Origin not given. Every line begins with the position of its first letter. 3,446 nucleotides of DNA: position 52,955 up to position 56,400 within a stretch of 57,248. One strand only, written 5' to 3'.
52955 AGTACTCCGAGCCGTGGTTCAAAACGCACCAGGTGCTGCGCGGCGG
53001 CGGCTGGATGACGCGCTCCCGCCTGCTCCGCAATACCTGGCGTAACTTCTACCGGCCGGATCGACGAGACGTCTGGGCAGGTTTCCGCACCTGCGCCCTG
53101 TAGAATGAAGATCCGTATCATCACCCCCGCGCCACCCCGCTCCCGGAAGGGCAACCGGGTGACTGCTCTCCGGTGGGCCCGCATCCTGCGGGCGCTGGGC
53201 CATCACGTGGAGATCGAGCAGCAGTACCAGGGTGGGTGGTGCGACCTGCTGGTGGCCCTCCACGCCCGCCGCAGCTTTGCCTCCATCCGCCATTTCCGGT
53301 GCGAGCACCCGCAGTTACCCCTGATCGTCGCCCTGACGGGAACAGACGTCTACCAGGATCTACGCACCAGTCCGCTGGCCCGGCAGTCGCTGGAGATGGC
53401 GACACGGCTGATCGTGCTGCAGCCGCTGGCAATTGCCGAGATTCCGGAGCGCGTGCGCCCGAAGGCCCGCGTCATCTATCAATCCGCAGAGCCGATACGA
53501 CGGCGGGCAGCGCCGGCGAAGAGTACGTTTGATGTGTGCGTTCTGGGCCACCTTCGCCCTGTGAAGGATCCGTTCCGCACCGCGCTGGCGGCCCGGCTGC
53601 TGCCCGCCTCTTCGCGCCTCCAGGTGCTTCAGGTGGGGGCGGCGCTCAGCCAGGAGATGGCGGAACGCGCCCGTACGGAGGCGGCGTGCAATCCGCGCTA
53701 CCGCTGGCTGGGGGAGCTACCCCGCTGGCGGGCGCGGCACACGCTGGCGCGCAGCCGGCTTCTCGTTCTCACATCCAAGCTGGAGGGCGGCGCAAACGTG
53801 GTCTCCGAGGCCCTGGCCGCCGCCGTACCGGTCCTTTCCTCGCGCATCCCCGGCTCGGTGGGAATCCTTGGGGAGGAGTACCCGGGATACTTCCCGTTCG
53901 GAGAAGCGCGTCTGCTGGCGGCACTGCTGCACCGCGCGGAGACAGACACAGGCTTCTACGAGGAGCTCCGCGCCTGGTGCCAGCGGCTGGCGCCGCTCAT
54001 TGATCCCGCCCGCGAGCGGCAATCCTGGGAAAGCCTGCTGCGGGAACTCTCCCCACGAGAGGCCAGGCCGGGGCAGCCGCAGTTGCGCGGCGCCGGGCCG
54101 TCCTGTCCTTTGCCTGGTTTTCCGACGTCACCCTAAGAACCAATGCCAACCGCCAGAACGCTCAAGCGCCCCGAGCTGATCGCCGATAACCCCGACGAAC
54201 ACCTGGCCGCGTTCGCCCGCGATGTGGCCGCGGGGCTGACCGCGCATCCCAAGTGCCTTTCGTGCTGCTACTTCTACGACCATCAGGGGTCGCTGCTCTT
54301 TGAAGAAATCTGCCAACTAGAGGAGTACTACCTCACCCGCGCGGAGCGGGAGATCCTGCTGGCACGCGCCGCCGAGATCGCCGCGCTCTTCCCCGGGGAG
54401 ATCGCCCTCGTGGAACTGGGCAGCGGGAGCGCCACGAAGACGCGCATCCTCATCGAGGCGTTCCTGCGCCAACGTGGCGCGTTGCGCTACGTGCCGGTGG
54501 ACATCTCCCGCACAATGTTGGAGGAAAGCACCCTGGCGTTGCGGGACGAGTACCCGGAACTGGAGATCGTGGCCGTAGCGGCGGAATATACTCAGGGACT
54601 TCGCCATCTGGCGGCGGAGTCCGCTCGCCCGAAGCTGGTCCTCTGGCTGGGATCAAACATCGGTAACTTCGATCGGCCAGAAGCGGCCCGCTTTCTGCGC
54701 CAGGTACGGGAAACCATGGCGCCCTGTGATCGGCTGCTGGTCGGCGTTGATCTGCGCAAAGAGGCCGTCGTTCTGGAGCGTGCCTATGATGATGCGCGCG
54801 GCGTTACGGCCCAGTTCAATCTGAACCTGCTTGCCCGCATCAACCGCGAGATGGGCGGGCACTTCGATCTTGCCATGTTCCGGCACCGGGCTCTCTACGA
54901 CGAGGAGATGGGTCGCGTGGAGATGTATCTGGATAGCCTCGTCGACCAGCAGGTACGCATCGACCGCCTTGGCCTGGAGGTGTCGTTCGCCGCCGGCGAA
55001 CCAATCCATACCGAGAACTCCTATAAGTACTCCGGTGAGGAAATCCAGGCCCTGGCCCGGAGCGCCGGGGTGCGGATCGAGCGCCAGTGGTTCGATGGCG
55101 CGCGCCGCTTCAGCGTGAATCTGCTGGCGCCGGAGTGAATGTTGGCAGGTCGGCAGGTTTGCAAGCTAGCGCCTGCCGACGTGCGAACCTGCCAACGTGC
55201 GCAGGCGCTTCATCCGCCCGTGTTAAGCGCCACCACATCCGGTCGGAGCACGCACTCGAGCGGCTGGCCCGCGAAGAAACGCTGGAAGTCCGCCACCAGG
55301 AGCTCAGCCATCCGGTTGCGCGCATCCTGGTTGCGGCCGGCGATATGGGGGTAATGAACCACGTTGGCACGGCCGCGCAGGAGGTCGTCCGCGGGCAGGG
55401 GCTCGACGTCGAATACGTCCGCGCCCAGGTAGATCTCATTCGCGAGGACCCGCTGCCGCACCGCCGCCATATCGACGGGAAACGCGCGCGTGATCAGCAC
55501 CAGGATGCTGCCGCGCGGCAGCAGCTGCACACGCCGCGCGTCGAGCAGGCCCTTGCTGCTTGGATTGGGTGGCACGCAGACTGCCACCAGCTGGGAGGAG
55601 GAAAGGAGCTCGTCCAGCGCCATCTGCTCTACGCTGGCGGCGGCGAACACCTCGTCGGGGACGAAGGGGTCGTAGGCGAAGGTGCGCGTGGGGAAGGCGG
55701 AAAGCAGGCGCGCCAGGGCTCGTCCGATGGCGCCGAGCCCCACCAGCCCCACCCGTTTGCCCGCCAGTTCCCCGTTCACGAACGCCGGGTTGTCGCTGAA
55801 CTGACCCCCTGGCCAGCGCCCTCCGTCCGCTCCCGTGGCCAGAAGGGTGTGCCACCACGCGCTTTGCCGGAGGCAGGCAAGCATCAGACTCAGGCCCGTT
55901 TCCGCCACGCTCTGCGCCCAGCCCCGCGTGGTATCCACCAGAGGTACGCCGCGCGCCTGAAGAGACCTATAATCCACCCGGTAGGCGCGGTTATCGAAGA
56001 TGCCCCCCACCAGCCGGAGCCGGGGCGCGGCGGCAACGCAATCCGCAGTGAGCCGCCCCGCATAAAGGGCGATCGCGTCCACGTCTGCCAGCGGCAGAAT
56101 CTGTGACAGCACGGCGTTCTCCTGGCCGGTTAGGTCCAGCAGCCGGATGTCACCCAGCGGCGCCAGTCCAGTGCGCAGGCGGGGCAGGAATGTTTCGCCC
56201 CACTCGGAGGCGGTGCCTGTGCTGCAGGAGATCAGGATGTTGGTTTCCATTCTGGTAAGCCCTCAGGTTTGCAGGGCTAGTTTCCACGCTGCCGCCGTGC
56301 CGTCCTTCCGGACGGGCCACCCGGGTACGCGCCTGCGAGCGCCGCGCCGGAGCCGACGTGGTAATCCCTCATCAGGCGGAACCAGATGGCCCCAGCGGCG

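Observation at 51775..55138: Compact EgtB-like / SenB-like glycosyltransferase / EgtD operon: a selenoneine-type biosynthetic cluster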

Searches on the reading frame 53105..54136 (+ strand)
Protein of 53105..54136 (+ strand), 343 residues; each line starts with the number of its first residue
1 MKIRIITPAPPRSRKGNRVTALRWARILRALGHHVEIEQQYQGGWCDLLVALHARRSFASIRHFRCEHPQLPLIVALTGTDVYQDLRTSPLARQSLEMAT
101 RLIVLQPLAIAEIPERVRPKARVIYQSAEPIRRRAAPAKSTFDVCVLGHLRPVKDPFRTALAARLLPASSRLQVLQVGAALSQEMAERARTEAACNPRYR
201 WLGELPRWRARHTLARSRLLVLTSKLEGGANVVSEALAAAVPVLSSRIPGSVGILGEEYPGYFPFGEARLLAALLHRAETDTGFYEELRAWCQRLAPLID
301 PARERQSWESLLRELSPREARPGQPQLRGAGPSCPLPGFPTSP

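Call 3: search_protein_families(library=ncbifam, proteins=[window:53105-54136:+], max_evalue=0.001)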
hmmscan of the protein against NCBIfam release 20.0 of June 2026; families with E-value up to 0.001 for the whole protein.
window:53105-54136:+ (343 aa): 6 families
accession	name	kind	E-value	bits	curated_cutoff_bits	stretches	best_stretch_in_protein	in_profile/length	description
TIGR04348.1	TIGR04348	equivalog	3e-122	407.5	300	1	3-313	1-309/310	selenoneine biosynthesis selenosugar synthase SenB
NF038229.1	Glyco4_Geo_Pelo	equivalog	5.1e-33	114.5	400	1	2-313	1-334/338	GPMC system family 4 glycosyltransferase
TIGR03088.1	stp2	hypoth_equivalog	6.1e-06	25.5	409.05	1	131-272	184-329/374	TIGR03088 family PEP-CTERM/XrtA system glycosyltransferase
NF047684.1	TeichurnBiosyTuaC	equivalog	1e-05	24.7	550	1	160-256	238-329/391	teichuronic acid biosynthesis protein TuaC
NF046085.1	XrtY_assoc_Gly1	equivalog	0.00024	20.1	400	1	188-261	256-329/387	XrtY-associated glycosyltransferase XYAG1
TIGR03999.1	thiol_BshA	equivalog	0.00088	18.3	273.7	0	147-263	205-319/375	N-acetyl-alpha-D-glucosaminyl L-malate synthase BshA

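Call 4: search_protein_families(library=pfam, proteins=[window:53105-54136:+], max_evalue=0.001)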
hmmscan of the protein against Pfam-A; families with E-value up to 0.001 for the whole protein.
window:53105-54136:+ (343 aa): 3 families
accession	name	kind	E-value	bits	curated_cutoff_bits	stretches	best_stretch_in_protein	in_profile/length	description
PF00534.26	Glycos_transf_1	-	2.4e-13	50.4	26.4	1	131-286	5-163/172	Glycosyl transferases group 1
PF13692.12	Glyco_trans_1_4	-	1.7e-08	35.3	27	1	160-257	23-117/142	Glycosyl transferases group 1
PF20706.3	GT4-conflict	-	1.2e-05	24.9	26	1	133-317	189-374/385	Family 4 Glycosyltransferase in conflict systems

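Call 13: find_encoding_contigs(protein=window:53105-54136:+, flank=10000, max_places=6)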
Protein window:53105-54136:+ (343 aa): no gene with exactly this product is on record in the collection.

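Call 16: search_solved_structures(query=window:53105-54136:+, show_alignments=1, max_evalue=0.00001)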
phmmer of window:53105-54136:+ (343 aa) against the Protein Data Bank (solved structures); distinct sequences matched with E-value up to 0.00001: 4.
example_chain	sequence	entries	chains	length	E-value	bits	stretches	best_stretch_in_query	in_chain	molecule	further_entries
8jjq_C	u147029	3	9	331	2.4e-65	224.3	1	4-317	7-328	TIGR04348 family glycosyltransferase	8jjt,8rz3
8jjn_C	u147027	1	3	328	3e-65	224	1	4-317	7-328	TIGR04348 family glycosyltransferase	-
8fbx_A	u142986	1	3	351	3e-65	224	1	4-317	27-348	Selenosugar synthase SenB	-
8k5u_A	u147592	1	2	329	2.5e-58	201.3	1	3-310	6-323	Se glycosyltransferase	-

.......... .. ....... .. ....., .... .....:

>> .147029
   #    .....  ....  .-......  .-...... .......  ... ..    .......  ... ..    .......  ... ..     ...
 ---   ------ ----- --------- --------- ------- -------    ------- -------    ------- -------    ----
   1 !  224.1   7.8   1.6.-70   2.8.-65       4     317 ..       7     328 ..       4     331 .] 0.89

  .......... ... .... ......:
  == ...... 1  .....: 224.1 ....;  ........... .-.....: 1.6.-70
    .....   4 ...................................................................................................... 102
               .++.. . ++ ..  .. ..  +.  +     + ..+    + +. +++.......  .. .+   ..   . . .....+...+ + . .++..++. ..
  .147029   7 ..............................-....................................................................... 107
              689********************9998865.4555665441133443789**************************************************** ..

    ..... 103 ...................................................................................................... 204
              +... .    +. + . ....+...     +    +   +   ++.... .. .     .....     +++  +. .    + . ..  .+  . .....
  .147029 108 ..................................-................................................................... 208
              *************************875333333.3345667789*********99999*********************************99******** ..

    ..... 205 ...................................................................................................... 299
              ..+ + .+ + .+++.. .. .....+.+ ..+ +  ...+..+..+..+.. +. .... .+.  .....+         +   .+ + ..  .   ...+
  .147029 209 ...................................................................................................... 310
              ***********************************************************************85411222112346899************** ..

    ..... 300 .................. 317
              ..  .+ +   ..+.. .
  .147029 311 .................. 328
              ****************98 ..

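Call 24: find_related_loci(query=window:53105-54136:+, collection=genome_contigs, flank=10000)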
Query window:53105-54136:+ (343 aa) in genome_contigs; peptide patterns used: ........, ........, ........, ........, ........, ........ (x = any residue, [..] = any of these).
105 stretches matched a pattern; 15 encode a relative of the query (tblastn E <= 1e-3); 15 distinct loci.
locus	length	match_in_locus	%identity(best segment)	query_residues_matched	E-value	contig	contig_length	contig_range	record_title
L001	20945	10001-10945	65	1-315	4e-134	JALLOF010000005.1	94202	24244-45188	Nitrospinae bacterium AH_259_B05_G02_I21 NODE_5_length_94202_cov_606.487, whole genome shotgun sequence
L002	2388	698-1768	57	1-331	3e-125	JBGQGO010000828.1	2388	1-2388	MAG: Blastocatellia bacterium isolate OBJ2_061818_090_26 k141_705416_length_2388_cov_19.9617, whole genome shotgun seque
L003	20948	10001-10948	60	1-316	1e-114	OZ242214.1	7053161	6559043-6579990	MAG: Candidatus Latescibacterota bacterium isolate f171f34e-caa5-40bf-9919-1f3307ea572d genome assembly, chromosome: 1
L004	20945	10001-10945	55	1-315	2e-112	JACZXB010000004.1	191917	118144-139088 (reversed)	MAG: Candidatus Zixiibacteriota bacterium isolate B22T1B11 B22T1B11_NODE10, whole genome shotgun sequence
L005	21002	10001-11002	59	1-328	4e-112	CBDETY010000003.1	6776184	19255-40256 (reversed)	MAG: Candidatus Latescibacterota bacterium isolate 4ecebec3-674b-4d24-a34d-cb651c760dca genome assembly, contig: contig_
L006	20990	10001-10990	55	1-315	7e-112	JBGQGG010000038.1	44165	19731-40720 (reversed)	MAG: Pyrinomonadaceae bacterium isolate OBJ2_061818_090_33 k141_2256830_length_44165_cov_30.1572, whole genome shotgun s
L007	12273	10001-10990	55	1-316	4e-111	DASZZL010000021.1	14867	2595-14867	MAG TPA_asm: Pyrinomonadaceae bacterium isolate SMAG_U6235 k141_246167, whole genome shotgun sequence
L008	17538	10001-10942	58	1-314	3e-111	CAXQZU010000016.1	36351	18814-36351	MAG: Planctomycetota bacterium isolate CJ01B_2.29 genome assembly, contig: k141_1044739, whole genome shotgun sequence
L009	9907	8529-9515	55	1-315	3e-109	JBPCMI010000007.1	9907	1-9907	MAG: Pyrinomonadaceae bacterium isolate TH_ant_mag_100 S1Ck127_9299307_flag_1_multi_5.0000_len_9907, whole genome shotgu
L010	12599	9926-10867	57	1-314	4e-107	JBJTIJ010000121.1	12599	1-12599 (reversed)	MAG: Planctomycetia bacterium isolate samp_4313_concoct_675 samp_4313_443206, whole genome shotgun sequence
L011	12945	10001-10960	54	1-320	2e-107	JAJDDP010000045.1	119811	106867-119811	MAG: Phycisphaerae bacterium isolate OFTM209 OFTM209_44, whole genome shotgun sequence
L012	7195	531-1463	52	5-315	7e-94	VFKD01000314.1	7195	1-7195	MAG: bacterium isolate Bin_57_9 c_000004127670, whole genome shotgun sequence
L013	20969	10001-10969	50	1-316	2e-90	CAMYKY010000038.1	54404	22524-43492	MAG: uncultured Acidobacteria bacterium isolate FCS_M_Acidobacteriota_01 genome assembly, contig: scaffold_1257, whole g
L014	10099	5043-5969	46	1-307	1e-74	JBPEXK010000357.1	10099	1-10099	MAG: Marinobacter sp. isolate MAG22 MAG22_MAG22_379, whole genome shotgun sequence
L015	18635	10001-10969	49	1-315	2e-81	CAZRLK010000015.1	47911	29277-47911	MAG TPA_asm: uncultured Bradymonadales bacterium isolate binchicken_co207_278 genome assembly, contig: NODE_425_length_4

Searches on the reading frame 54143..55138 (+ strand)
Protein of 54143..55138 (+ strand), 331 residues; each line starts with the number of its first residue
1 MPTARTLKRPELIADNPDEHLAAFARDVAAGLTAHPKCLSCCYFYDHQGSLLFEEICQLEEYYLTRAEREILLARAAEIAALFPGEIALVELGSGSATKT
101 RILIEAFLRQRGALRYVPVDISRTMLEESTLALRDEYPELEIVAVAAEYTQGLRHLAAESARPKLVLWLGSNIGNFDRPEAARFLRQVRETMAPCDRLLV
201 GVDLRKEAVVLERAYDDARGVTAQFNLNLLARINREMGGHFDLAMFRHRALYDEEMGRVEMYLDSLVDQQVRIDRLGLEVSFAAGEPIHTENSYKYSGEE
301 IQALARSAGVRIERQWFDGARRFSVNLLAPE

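Call 3: search_protein_families(library=ncbifam, proteins=[window:54143-55138:+], max_evalue=0.001)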
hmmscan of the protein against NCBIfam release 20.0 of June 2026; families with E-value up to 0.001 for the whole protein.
window:54143-55138:+ (331 aa): 2 families
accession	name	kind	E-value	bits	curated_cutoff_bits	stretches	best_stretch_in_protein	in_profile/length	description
TIGR03438.1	egtD_ergothio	equivalog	1.4e-112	375.8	290.9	1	24-327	2-300/301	L-histidine N(alpha)-methyltransferase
TIGR03439.1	methyl_EasF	subfamily_domain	5.7e-57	193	205.55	1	25-324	14-318/321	EasF family methyltransferase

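Call 4: search_protein_families(library=pfam, proteins=[window:54143-55138:+], max_evalue=0.001)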
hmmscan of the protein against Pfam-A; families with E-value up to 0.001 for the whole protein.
window:54143-55138:+ (331 aa): 2 families
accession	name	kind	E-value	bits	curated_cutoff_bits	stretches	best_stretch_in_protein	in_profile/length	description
PF10017.15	Methyltransf_33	-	4.7e-112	374.4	23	1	24-328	1-302/304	Histidine-specific methyltransferase, SAM-dependent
PF13649.12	Methyltransf_25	-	6.2e-05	24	27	0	91-194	3-95/97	Methyltransferase domain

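Call 31: search_solved_structures(query=window:54143-55138:+, show_alignments=1, max_evalue=0.00001)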
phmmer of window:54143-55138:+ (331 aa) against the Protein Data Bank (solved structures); distinct sequences matched with E-value up to 0.00001: 6.
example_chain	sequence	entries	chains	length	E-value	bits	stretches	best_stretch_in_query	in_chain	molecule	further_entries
4uy6_A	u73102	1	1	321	2.5e-68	234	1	19-327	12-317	HISTIDINE-SPECIFIC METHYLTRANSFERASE EGTD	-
4uy5_A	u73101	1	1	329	2.6e-68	234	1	19-327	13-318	HISTIDINE-SPECIFIC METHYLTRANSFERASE EGTD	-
4uy7_A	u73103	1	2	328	2.7e-68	234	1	19-327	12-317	HISTIDINE-SPECIFIC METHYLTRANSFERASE EGTD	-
4pim_A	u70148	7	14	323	8.1e-67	229.1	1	19-327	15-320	Histidine-specific methyltransferase EgtD | Histidine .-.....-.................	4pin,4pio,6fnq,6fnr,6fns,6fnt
7scf_A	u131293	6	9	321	8.7e-66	225.7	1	20-329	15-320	Histidine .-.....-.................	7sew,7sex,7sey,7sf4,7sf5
4pip_A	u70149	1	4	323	2e-65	224.5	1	19-327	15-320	Histidine-specific methyltransferase EgtD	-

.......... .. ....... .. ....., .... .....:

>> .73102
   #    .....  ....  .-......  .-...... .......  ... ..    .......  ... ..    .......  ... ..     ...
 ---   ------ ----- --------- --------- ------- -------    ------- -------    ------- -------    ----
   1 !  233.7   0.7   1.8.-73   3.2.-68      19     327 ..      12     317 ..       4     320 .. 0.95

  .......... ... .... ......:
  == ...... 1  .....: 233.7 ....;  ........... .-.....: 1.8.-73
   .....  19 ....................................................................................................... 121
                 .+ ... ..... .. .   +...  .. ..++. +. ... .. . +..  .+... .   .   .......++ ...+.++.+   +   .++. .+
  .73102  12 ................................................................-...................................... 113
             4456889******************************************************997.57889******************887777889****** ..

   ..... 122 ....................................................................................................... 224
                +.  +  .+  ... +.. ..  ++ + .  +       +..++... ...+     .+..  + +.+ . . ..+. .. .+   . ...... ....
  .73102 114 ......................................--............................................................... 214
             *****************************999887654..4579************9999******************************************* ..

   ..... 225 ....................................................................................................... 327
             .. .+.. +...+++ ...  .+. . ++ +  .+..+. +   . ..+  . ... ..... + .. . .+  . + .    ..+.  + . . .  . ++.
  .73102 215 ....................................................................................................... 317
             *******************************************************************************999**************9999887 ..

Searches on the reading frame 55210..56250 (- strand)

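Call 8: search_protein_families(library=pfam, proteins=[window:55210-56250:-], max_evalue=0.001)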
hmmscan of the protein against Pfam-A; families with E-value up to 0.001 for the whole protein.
window:55210-56250:- (346 aa): 2 families
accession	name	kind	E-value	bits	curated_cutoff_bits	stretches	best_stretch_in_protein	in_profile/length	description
PF02826.25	2-Hacid_dh_C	-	1.3e-32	113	25.1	1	120-304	1-178/178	D-isomer specific 2-hydroxyacid dehydrogenase, NAD binding domain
PF00389.36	2-Hacid_dh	-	2.2e-06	27.8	24.6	1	54-332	37-130/134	D-isomer specific 2-hydroxyacid dehydrogenase, catalytic domain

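Call 32: search_protein_families(library=ncbifam, proteins=[window:55210-56250:-], max_evalue=0.00001)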
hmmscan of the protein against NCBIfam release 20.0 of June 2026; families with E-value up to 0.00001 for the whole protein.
window:55210-56250:- (346 aa): 17 families
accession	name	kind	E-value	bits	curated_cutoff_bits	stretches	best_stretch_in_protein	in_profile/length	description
TIGR01327.1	PGDH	equivalog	6.2e-33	114.3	454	1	53-332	37-307/525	phosphoglycerate dehydrogenase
NF009714.1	PRK13243.1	equivalog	4.4e-29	101.9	455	1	55-340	44-327/332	glyoxylate reductase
NF006263.0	PRK08410.1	equivalog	1e-25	90.8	389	1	32-328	22-309/311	D-2-hydroxyacid dehydrogenase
NF005069.0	PRK06487.1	equivalog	3e-24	85.7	448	1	64-334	56-319/320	2-hydroxyacid dehydrogenase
NF008759.0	PRK11790.1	equivalog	1.1e-23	83.6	404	1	65-339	64-331/410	phosphoglycerate dehydrogenase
NF011938.0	PRK15409.1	equivalog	5.1e-20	71.7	492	1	55-338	44-321/324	glyoxylate/hydroxypyruvate reductase GhrB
NF005750.0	PRK07574.1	equivalog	6.3e-20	71.6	329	1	47-331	83-362/386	NAD-dependent formate dehydrogenase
NF041369.1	Dhydh_Halo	equivalog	2.7e-19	69.5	400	1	92-331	69-300/305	D-2-hydroxyacid dehydrogenase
NF005027.0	PRK06436.1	equivalog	5.1e-12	45.5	261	1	110-338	80-292/303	2-hydroxyacid dehydrogenase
NF001309.0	PRK00257.1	equivalog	5.6e-11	42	434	1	161-327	113-279/379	4-phosphoerythronate dehydrogenase PdxB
NF000492.1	vanH_gen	exception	7.8e-09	35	540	1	161-266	138-237/312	D-lactate dehydrogenase VanH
NF000128.1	vanH-Sc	exception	1.3e-08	34.4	650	1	161-264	158-255/337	D-lactate dehydrogenase VanH-Sc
NF000151.1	vanH-Ac1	exception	2.7e-08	33.5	750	1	160-262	173-269/351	D-lactate dehydrogenase VanH-Ac1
NF000112.1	vanH-Amyco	exception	3.8e-08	33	625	1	161-263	167-263/348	VanH-AOV family D-lactate dehydrogenase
NF006374.0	PRK08605.1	subfamily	6.4e-07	28.7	356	1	161-266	143-248/332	D-lactate dehydrogenase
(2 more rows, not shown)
